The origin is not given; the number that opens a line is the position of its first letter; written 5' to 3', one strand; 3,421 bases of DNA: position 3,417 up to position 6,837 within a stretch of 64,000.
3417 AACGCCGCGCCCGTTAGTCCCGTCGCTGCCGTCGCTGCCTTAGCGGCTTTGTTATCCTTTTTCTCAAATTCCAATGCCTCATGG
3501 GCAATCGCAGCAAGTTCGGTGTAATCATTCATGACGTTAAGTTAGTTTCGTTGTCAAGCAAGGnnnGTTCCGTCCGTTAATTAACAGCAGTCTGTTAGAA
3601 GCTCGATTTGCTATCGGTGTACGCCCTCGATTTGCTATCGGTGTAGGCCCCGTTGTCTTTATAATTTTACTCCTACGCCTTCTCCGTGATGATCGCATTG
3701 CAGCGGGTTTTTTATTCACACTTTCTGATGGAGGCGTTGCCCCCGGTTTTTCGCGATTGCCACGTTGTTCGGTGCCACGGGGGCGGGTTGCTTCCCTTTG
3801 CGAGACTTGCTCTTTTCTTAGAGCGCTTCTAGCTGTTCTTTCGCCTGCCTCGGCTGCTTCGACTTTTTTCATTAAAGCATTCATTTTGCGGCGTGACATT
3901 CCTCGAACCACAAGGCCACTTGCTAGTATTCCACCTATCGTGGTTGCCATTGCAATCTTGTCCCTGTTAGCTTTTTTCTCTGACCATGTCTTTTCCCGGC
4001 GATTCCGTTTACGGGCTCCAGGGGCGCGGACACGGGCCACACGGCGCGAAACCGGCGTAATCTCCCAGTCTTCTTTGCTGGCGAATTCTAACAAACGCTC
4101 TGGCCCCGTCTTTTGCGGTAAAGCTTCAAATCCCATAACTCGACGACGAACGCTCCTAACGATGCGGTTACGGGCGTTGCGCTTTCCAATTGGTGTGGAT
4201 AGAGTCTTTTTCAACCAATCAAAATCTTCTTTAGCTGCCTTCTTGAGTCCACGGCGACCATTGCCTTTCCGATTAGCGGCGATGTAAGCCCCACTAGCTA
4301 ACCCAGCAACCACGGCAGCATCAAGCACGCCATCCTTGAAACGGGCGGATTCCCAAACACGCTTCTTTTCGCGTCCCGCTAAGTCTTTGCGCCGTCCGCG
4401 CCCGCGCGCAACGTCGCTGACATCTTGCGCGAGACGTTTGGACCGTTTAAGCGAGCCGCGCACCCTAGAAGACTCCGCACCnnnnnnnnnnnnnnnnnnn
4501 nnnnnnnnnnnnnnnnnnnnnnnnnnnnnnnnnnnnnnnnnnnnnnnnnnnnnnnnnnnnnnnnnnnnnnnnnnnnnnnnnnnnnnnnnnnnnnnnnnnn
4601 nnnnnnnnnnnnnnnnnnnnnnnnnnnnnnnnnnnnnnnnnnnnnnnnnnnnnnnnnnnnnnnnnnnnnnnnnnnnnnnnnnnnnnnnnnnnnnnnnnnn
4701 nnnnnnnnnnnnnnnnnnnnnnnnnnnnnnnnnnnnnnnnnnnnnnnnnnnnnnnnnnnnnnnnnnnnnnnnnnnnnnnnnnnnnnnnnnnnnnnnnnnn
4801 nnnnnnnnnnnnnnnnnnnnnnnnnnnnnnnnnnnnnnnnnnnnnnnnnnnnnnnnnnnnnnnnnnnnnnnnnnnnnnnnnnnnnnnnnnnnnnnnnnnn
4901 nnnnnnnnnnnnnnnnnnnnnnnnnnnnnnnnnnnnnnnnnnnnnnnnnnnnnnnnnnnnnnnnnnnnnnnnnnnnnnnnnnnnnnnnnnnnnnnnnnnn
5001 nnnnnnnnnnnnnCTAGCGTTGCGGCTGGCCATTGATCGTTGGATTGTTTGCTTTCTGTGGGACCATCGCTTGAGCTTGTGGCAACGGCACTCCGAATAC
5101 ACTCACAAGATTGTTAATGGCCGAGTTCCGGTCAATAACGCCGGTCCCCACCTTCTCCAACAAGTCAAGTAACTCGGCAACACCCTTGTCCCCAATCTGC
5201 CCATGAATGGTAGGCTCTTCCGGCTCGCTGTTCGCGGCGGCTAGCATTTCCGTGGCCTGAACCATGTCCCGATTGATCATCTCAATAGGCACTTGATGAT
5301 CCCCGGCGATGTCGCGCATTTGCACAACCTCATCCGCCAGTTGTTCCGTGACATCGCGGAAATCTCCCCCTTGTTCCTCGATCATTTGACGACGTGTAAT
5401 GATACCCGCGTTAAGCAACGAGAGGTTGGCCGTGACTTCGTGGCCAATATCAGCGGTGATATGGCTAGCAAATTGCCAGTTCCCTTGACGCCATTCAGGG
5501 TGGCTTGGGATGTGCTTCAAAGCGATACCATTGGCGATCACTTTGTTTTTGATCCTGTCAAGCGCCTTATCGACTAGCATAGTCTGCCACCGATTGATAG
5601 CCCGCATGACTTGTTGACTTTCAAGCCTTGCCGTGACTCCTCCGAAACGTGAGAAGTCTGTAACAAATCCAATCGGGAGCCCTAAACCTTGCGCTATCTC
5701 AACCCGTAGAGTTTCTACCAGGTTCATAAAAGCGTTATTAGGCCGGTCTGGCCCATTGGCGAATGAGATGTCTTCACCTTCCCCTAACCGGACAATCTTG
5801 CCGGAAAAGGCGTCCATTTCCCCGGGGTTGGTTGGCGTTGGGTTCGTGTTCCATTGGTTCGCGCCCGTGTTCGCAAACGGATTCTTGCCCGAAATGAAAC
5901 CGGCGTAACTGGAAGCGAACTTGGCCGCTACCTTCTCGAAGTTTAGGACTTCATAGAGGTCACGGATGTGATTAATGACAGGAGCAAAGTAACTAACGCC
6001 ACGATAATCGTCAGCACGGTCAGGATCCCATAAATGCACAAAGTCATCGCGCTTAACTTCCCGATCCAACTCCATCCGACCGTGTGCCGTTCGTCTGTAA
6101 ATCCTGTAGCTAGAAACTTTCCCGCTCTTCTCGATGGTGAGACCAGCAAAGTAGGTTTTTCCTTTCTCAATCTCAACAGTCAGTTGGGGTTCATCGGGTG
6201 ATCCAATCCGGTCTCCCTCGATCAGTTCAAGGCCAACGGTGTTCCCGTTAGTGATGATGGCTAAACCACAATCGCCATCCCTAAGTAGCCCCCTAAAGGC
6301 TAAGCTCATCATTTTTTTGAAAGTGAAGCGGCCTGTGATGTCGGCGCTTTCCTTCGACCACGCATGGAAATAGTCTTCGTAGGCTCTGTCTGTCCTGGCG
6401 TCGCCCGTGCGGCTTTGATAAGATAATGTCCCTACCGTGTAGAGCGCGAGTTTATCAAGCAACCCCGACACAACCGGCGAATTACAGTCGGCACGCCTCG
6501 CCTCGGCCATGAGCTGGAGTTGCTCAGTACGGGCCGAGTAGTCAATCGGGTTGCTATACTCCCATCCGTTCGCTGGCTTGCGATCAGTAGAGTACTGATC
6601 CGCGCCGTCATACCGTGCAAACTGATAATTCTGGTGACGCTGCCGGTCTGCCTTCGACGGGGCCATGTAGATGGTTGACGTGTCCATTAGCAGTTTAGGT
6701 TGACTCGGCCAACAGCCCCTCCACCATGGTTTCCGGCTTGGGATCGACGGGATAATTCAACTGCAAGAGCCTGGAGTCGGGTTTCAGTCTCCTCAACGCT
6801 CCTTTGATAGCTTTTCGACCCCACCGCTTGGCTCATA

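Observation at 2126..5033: Dispersed multigene family of Arg/Lys-rich proteins built from a Gly/Ala-zipper-plus-basic block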

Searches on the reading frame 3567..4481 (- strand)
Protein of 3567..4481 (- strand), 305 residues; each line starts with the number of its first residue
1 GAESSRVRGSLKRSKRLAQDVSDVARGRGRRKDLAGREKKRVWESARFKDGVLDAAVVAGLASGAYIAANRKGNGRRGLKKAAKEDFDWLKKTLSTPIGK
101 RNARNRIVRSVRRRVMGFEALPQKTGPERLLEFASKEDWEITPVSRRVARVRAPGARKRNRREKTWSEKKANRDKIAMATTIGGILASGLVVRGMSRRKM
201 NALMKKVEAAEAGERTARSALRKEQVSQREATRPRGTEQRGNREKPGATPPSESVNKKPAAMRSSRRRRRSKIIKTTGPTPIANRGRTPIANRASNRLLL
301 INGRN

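Call 42: find_homologous_proteins(query=A3, max_evalue=0.001)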
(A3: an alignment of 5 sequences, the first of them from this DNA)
Query A3 (5 sequences) (305 aa, profile of the alignment): 11 proteins with E <= 0.001 among 8000 candidates.
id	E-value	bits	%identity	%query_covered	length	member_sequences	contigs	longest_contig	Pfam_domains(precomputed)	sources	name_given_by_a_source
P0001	6.5e-72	261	99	100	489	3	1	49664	-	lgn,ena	-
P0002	2.4e-65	239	88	100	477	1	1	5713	-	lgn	-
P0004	5.6e-50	189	36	54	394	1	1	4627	-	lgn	-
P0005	3.5e-48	183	37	54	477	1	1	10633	-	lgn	-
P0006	8.4e-48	182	35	64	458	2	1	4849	-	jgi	jgi:hypothetical protein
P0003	3.5e-45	173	53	91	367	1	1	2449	-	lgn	-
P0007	5.6e-40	156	32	58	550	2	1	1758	-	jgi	jgi:hypothetical protein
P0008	6.6e-39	152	35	62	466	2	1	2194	-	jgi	jgi:hypothetical protein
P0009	4.4e-28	117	38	21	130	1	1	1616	-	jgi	jgi:hypothetical protein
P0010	6.2e-24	103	26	59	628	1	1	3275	PF18823.7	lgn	-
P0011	1.7e-19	89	43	14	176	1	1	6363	-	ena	-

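Call 44: search_protein_families(library=pfam, proteins=[P0004, P0005, P0006, P0007, P0008, P0010, P0011], max_evalue=0.01)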
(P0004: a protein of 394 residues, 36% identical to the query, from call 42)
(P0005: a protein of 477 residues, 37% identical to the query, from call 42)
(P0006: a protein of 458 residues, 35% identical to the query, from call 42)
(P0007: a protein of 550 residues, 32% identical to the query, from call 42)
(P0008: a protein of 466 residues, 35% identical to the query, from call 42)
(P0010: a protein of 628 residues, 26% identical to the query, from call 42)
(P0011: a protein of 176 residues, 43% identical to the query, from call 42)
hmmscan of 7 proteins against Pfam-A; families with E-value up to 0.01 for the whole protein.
P0004 (394 aa): 0 families

P0005 (477 aa): 0 families

P0006 (458 aa): 0 families

P0007 (550 aa): 0 families

P0008 (466 aa): 0 families

P0010 (628 aa): 1 family
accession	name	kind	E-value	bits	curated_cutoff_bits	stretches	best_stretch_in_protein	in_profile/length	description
PF18823.6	InPase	-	8.5e-56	188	26.8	1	10-142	2-134/135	Inorganic Pyrophosphatase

P0011 (176 aa): 0 families

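Call 45: search_solved_structures(query=A3, max_evalue=1)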
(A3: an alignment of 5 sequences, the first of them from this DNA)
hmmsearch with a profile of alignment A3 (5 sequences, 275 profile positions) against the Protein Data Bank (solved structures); distinct sequences matched with E-value up to 1: 1.
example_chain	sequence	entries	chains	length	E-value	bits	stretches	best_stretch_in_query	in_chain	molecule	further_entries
1wn2_A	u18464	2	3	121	0.38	13.6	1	40-65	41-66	Peptidyl-tRNA hydrolase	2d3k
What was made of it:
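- Tried and rejected: A PDB sequence search with the D-family profile found nothing (call 45).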

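Call 61: search_dna_similar(query=P0005, collection=phages, mode=protein, max_evalue=0.001, max_rows=25)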
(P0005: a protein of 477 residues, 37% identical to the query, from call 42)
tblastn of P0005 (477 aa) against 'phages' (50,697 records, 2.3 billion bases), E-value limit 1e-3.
No match.
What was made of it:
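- There are no virion proteomics, and no isolated phage carries the family (call 61).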

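Call 62: find_encoding_contigs(protein=P0005, flank=10000, max_places=2)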
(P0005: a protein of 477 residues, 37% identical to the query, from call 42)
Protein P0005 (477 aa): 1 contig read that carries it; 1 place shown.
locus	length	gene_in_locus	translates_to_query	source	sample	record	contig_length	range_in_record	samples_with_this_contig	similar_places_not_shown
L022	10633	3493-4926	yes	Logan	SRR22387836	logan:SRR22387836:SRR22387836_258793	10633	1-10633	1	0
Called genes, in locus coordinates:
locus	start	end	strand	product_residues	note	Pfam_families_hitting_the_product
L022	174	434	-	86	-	-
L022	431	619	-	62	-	-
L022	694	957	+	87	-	-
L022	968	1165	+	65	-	-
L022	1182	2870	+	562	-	PF05136:Phage_portal_2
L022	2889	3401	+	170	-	-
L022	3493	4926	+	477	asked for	-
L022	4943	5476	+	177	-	-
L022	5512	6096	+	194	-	-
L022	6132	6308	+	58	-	-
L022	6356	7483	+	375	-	-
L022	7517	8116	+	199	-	-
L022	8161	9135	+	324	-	-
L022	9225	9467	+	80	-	-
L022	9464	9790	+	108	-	-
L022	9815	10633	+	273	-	?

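Call 63: find_encoding_contigs(protein=P0011, flank=10000, max_places=2)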
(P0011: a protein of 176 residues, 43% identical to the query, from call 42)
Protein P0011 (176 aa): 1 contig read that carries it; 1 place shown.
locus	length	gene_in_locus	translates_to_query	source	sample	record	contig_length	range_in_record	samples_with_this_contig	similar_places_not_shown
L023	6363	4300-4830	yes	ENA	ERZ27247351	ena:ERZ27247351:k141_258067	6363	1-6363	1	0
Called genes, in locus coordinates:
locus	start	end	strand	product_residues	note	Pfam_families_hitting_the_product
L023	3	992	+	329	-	?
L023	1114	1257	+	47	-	-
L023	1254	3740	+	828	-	-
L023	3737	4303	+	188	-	-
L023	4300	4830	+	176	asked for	-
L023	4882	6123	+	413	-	-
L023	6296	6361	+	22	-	?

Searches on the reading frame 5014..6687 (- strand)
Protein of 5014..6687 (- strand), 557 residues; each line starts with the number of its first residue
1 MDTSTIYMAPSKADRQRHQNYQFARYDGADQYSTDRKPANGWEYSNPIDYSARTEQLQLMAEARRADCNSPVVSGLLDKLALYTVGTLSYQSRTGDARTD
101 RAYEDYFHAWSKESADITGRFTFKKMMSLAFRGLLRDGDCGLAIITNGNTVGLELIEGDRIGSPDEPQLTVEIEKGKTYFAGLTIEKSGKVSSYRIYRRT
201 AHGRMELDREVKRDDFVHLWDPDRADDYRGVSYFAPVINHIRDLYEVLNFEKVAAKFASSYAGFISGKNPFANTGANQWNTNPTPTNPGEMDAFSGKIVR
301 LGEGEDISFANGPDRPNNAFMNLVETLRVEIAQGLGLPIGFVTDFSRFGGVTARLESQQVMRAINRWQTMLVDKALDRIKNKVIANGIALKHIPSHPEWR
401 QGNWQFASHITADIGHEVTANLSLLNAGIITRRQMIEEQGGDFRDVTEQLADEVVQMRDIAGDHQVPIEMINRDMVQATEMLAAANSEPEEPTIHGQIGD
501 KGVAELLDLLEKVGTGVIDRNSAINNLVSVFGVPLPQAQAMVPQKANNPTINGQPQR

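Call 8: search_dna_similar(query=window:5014-6687:-, collection=phages, mode=protein, max_rows=20)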
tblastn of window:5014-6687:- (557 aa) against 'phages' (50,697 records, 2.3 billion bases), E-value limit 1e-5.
Records with a match: 68; places in all: 68; records where one place covers at least 80% of the query: 2.
Best place of each record, by identity: <60% 68.
By first word of the organism name: Vibrio 7; Bacteriophage 7; Faecalibacterium 5; Synechococcus 5; Roseobacter 5; Bordetella 3; Yersinia 3; Fusobacterium 3; Acidithiobacillus 3; Pseudomonas 2; and 21 more.
By host as written in the record: - 6; Faecalibacterium prausnitzii 4; Bordetella bronchiseptica 3; Yersinia pestis EV76-CN 3; Roseobacter sp. FZCC0197 3; Fusobacterium nucleatum 3; Vibrio sp. 2; Escherichia coli 2; and 36 more.
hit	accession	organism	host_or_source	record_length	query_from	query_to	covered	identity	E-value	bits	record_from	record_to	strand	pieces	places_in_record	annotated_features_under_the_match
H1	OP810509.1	Sulfurimonas phage SNW-1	Sulfurimonas indica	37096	1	459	82%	23.7%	3e-16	89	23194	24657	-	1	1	portal protein B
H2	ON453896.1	Akkermansia phage Moulinsart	Akkermansia muciniphila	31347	39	468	77%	25.1%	3e-11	73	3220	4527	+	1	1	portal protein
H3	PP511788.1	Dulem virus 34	Propithecus coquereli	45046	8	452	80%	24.2%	2e-8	64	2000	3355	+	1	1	portal protein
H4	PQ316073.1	Pseudomonas phage KT1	Pseudomonas sp. KT_2_4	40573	1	459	82%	23.0%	9e-10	68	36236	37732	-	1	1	record has no annotation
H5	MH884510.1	Exiguobacterium phage vB_EalM-137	Exiguobacterium alkaliphilum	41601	58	449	70%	26.0%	3e-14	82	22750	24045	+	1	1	portal protein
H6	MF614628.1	Sinorhizobium phage phi3LM21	Sinorhizobium sp. LM21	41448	59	453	71%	25.2%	8e-16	87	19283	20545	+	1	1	portal protein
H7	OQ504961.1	Pseudomonas phage ZRG1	Stutzerimonas stutzeri NCTC10475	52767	69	453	69%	25.2%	3e-11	73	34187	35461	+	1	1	portal protein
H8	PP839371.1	Vibrio phage vB_VpaM_R19R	Vibrio sp.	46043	104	469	66%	26.1%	1e-11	74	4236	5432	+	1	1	portal protein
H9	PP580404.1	Vibrio phage vB_VpaM_XM1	Vibrio parahaemolyticus 1.1997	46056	104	469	66%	26.1%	1e-11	74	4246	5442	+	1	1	portal protein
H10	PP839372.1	Vibrio phage vB_VpaM_R20L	Vibrio sp.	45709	104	469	66%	26.1%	2e-11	73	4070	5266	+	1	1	portal protein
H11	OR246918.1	Acinetobacter phage HFM1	Acinetobacter pittii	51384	54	453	72%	23.5%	7e-9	65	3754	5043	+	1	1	portal protein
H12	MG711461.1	Faecalibacterium phage FP_Lagaffe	Faecalibacterium prausnitzii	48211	98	453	64%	26.4%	1e-15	87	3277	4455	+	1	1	portal protein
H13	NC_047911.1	Faecalibacterium phage FP_Lagaffe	Faecalibacterium prausnitzii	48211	98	453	64%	26.4%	1e-15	87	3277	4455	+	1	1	portal protein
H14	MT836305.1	Bacteriophage sp.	human fecal samples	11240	104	462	64%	26.1%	4e-18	94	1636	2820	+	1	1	record has no annotation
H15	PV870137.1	Bordetella phage vB_BbrM_PBb002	Bordetella bronchiseptica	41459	40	454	75%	22.5%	2e-10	70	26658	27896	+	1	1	portal protein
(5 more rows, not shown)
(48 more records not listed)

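Call 9: find_related_loci(query=window:5014-6687:-, collection=viral_contigs, flank=10000)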
Query window:5014-6687:- (557 aa) in viral_contigs; peptide patterns used: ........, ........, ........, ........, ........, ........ (x = any residue, [..] = any of these).
7 stretches matched a pattern; 1 encode a relative of the query (tblastn E <= 1e-3); 1 distinct loci.
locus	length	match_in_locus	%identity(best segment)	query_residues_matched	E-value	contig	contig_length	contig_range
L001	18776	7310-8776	38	62-542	2e-111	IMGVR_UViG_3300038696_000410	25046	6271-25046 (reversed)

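Call 23: find_related_loci(query=A1, collection=metagenome_contigs, flank=10000)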
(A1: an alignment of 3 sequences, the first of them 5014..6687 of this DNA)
Query A1 (557 aa) in metagenome_contigs; peptide patterns used: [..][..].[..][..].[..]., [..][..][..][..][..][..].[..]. (x = any residue, [..] = any of these).
275 stretches matched a pattern, but none encodes a relative of the query by tblastn (E <= 1e-3).
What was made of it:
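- Tried and rejected: The first metagenome scan, with portal patterns, found nothing (call 23).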

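Call 30: search_protein_families(library=pfam, proteins=[L001:9161-11557:+, L001:11758-13635:+], max_evalue=0.1)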
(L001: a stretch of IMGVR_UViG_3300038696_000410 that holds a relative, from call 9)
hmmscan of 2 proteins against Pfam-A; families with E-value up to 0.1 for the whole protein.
L001:9161-11557:+ (798 aa): 0 families

L001:11758-13635:+ (625 aa): 0 families

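Call 31: search_protein_families(library=phrogs, proteins=[L001:11758-13635:+], max_evalue=0.01)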
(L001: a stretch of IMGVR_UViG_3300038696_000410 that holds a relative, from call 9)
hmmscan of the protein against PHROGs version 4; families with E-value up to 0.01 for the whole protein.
L001:11758-13635:+ (625 aa): 0 families
